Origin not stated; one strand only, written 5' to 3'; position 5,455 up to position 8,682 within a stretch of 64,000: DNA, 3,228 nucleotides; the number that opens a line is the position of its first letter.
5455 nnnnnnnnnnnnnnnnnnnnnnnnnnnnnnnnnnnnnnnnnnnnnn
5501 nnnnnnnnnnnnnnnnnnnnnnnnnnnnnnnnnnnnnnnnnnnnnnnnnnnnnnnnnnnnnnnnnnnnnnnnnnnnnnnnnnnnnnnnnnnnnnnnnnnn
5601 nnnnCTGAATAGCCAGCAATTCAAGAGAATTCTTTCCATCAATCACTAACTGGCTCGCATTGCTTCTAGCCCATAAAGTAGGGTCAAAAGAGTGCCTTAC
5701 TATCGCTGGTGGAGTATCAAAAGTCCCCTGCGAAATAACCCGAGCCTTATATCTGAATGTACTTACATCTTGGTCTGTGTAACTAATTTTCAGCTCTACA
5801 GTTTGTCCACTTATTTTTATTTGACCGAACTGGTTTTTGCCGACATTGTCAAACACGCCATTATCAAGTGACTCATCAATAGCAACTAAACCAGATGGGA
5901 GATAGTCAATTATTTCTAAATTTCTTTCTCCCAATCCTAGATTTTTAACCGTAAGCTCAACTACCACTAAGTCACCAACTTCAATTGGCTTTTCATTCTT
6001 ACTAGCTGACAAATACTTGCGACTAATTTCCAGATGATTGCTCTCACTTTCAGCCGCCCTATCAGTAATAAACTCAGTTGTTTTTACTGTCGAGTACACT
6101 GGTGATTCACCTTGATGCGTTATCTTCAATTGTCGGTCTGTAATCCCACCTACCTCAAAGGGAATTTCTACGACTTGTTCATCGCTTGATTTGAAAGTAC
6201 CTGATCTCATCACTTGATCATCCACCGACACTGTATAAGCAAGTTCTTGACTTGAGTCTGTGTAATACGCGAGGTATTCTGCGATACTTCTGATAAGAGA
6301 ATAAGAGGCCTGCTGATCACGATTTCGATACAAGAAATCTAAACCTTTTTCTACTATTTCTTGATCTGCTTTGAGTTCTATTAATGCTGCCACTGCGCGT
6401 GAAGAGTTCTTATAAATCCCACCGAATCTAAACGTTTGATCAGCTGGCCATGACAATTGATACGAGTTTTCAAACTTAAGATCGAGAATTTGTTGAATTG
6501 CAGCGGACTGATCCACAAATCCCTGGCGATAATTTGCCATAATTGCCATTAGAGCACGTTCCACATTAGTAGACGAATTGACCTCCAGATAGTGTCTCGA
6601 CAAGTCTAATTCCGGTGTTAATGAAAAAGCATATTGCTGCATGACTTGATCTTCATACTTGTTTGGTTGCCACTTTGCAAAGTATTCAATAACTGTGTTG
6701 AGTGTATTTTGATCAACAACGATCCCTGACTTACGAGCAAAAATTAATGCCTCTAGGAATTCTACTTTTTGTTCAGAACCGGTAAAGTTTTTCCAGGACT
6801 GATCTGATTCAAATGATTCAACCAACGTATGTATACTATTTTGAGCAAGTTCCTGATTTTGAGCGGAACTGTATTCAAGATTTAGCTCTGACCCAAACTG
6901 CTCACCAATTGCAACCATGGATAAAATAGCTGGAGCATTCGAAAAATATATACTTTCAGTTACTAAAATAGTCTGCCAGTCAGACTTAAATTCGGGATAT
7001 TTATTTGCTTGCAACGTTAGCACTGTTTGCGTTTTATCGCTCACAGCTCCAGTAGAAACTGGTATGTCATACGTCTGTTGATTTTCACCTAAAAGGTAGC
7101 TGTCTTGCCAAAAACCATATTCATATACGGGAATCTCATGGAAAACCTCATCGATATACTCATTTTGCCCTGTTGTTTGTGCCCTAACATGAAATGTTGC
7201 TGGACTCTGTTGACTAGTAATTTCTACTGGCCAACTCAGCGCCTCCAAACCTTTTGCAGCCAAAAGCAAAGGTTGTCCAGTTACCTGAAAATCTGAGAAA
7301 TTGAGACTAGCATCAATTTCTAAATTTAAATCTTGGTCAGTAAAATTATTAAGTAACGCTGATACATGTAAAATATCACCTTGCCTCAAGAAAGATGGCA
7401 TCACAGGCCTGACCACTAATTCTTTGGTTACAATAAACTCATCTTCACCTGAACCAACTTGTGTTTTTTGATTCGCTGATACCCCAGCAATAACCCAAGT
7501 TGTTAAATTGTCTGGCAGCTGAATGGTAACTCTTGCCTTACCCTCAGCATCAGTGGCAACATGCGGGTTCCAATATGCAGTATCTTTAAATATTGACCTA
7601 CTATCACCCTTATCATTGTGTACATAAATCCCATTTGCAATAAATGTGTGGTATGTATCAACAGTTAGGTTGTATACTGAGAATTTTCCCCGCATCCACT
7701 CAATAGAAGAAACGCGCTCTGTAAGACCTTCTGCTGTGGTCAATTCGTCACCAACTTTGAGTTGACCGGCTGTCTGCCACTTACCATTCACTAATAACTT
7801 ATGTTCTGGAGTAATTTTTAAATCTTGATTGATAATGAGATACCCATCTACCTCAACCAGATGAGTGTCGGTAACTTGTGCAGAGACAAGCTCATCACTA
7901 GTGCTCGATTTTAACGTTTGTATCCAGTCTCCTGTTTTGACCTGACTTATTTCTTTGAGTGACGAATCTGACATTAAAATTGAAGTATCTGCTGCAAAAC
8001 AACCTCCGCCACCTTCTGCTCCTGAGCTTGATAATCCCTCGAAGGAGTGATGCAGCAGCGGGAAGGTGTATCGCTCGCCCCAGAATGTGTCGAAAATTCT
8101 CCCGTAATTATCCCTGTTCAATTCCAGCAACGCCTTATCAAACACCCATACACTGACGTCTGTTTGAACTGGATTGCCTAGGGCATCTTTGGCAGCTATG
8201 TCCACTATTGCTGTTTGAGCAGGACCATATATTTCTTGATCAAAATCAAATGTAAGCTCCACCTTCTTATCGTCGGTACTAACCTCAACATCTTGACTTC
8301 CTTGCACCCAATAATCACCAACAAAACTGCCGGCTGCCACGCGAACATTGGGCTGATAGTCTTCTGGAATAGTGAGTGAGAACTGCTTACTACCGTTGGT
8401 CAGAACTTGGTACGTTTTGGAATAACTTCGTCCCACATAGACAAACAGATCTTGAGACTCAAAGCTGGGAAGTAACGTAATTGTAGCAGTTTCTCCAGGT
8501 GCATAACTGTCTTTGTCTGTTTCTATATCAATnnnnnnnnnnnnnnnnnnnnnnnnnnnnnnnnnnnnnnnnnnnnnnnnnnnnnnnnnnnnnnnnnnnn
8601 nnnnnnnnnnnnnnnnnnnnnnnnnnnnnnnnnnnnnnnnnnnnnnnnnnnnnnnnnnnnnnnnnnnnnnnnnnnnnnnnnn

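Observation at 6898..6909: Thioester site of the A2M-like protein is degenerate (A-I-G-E-Q instead of C-x-E-Q)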

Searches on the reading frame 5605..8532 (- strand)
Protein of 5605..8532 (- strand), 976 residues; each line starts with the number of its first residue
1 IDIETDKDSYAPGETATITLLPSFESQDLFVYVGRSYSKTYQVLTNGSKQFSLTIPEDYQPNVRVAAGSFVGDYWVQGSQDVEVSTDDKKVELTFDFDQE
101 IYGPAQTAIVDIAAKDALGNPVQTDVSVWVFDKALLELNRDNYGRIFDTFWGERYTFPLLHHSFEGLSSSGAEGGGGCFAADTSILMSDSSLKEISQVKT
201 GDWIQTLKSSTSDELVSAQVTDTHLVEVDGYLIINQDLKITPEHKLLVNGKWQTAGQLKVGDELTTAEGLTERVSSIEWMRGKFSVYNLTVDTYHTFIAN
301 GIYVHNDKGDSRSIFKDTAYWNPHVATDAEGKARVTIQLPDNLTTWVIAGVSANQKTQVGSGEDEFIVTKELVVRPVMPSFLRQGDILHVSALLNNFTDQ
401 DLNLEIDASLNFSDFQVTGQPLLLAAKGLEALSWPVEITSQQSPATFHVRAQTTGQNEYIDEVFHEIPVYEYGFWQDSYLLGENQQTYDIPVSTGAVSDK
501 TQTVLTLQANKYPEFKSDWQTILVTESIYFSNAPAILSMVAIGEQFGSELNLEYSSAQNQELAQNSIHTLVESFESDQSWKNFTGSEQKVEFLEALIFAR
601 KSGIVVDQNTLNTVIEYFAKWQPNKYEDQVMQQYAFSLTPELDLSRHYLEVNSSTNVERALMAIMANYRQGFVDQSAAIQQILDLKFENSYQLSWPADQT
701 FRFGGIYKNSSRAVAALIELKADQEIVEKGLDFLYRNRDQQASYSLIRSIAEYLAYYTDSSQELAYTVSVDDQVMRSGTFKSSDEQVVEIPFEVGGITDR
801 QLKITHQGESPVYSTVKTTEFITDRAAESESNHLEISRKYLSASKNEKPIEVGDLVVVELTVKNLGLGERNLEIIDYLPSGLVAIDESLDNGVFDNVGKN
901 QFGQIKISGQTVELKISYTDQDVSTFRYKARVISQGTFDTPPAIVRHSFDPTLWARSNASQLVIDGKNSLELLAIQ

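Call 62: search_protein_representatives(protein=window:5605-8532:-)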
Query: 976 residues. Proteins with E-value up to 0.001 (for the whole library): 17688; up to 1e-10: 5228; up to 1e-30: 505. The best 150 are listed.
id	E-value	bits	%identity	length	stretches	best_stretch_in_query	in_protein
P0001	0.0e+00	2177.7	100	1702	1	1-976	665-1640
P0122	4.7e-231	786.1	43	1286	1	3-971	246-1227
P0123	9.2e-224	762.0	40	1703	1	3-972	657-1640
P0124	2.2e-217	740.9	39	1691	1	3-975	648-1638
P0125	4.7e-216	736.5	41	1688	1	3-973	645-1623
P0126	4.1e-212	723.5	39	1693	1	3-973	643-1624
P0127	4.7e-199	680.2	37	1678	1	2-972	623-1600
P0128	3.0e-166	571.7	41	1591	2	309-974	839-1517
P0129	5.9e-153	527.7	32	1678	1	3-964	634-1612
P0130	5.7e-151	521.1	33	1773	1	2-965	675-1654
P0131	3.6e-149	515.2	33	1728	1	2-954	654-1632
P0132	2.4e-147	509.1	33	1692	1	1-962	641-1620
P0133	3.6e-146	505.3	34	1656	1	1-967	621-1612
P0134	5.2e-146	504.7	31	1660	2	4-957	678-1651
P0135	2.0e-145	502.8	32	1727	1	2-968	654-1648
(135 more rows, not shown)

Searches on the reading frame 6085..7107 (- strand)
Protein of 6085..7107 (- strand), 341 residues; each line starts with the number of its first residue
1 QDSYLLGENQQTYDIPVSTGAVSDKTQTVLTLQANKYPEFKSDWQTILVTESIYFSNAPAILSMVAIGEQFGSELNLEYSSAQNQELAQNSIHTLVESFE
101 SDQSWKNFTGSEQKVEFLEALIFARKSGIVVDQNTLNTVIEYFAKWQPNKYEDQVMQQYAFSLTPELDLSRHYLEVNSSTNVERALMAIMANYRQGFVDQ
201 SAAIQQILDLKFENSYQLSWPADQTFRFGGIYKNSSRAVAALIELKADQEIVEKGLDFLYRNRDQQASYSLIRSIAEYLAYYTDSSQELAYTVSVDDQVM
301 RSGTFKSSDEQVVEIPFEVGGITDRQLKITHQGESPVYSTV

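Call 57: search_protein_families(library=pfam, proteins=[window:6085-7107:-], max_evalue=10)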
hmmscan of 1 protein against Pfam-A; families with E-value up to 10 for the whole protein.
window:6085-7107:- (341 aa): 0 families
